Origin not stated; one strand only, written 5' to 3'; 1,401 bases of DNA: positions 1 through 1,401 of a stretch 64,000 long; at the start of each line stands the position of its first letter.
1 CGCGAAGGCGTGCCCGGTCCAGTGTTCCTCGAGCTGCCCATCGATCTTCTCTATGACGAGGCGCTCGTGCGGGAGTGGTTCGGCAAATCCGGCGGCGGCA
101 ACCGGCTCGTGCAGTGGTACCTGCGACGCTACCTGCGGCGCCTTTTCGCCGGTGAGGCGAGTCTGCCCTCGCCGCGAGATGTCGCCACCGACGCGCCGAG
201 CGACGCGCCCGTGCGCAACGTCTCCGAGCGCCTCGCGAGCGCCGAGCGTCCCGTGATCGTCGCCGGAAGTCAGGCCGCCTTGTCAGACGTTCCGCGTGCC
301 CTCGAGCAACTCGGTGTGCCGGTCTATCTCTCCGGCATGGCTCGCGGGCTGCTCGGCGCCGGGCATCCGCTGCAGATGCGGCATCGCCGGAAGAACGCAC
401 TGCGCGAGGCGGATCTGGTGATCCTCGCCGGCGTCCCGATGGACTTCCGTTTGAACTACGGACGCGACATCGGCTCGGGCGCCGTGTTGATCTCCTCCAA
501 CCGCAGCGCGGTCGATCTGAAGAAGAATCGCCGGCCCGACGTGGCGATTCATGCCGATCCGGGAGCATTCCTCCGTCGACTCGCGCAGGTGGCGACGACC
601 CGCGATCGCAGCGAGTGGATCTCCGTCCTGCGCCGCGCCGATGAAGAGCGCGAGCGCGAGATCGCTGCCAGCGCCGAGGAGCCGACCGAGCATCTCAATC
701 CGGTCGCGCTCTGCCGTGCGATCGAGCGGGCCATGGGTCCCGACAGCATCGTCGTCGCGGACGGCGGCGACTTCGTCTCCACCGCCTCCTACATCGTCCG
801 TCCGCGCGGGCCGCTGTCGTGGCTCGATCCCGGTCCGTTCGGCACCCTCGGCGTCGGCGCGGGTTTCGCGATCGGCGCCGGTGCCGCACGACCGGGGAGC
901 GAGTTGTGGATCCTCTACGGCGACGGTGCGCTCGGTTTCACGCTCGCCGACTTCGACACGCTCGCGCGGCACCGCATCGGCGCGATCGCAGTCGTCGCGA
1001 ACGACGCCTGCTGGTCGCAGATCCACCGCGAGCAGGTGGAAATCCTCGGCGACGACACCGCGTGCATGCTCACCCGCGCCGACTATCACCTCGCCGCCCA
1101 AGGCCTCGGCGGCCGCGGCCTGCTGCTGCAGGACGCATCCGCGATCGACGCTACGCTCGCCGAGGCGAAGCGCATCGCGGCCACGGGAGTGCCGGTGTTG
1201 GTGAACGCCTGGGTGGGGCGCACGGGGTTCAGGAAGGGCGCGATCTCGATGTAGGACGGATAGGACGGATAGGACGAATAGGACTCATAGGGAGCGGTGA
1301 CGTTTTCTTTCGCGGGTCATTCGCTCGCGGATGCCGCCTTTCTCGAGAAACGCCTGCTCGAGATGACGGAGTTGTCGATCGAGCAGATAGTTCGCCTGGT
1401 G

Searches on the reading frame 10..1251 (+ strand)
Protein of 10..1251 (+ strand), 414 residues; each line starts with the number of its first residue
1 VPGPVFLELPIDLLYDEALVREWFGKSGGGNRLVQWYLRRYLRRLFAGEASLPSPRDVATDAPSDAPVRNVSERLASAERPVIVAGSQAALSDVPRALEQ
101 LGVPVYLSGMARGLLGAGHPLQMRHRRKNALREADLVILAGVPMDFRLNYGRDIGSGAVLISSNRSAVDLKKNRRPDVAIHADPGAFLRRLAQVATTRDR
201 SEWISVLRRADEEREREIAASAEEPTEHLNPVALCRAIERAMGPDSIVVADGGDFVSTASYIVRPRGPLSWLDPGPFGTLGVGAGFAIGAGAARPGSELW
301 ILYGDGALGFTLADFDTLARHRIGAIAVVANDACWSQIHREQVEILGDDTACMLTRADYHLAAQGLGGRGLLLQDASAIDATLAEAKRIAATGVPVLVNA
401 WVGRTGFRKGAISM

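Call 52: search_protein_families(library=padloc, alignment_id=A7, max_evalue=0.00001)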
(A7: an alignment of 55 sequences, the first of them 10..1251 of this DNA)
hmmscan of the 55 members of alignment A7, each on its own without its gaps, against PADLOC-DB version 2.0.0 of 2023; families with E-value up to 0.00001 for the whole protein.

A. member 1, window:10-1251:+ (414 aa): 0 families

B. families by the number of members that match (of 55 scanned): 7 families
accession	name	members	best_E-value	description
PDLC01991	CARF_m8--CARF_LolE_TM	2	1.7e-11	-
PDLC04134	mad2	1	9.3e-21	mads_2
PDLC05005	PDC-S35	1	8e-14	-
PDLC05003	PDC-S35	1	1.6e-11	-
PDLC05006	PDC-S35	1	6.5e-09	-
PDLC05007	PDC-S35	1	3.6e-08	-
PDLC05004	PDC-S35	1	2.7e-07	-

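Call 53: search_protein_families(library=pfam, alignment_id=A7, max_evalue=0.00001)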
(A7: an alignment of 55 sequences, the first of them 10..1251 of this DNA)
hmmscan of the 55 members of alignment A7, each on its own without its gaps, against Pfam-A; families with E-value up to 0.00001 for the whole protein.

A. member 1, window:10-1251:+ (414 aa): 2 families
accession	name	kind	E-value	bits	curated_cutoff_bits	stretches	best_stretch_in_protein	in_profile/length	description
PF02775.26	TPP_enzyme_C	-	3.9e-20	72.6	21.9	1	252-399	2-150/151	Thiamine pyrophosphate enzyme, C-terminal TPP binding domain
PF00205.28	TPP_enzyme_M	-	2.5e-18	66.5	30.4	1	69-191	2-137/137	Thiamine pyrophosphate enzyme, central domain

B. families by the number of members that match (of 55 scanned): 77 families (the first 25 are shown)
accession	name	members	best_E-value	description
PF00583.31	Acetyltransf_1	3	6e-08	Acetyltransferase (GNAT) family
PF01869.26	BcrAD_BadFG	2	1.4e-76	BadF/BadG/BcrA/BcrD ATPase family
PF06050.19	HGD-D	2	7e-69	2-hydroxyglutaryl-CoA dehydratase, D-component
PF13302.13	Acetyltransf_3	2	8.8e-37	Acetyltransferase (GNAT) domain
PF12704.14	MacB_PCD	2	1.1e-25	MacB-like periplasmic core domain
PF00486.34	Trans_reg_C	2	6.3e-17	Transcriptional regulatory protein, C terminal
PF02687.27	FtsX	2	5.4e-16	FtsX-like permease C-terminal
PF00343.26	Phosphorylase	1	0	Carbohydrate phosphorylase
PF05960.17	DUF885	1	4.5e-180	Bacterial protein of unknown function (DUF885)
PF01804.23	Penicil_amidase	1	5.2e-159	Penicillin amidase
PF01053.26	Cys_Met_Meta_PP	1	5.3e-138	Cys/Met metabolism PLP-dependent enzyme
PF18998.6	Flg_new_2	1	1.8e-92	Divergent InlB B-repeat domain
PF12120.14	Arr-ms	1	2.2e-85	Rifampin ADP-ribosyl transferase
PF00724.26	Oxidored_FMN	1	2.8e-70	NADH:flavin oxidoreductase / NADH oxidase family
PF13561.12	adh_short_C2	1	5.1e-53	Enoyl-(Acyl carrier protein) reductase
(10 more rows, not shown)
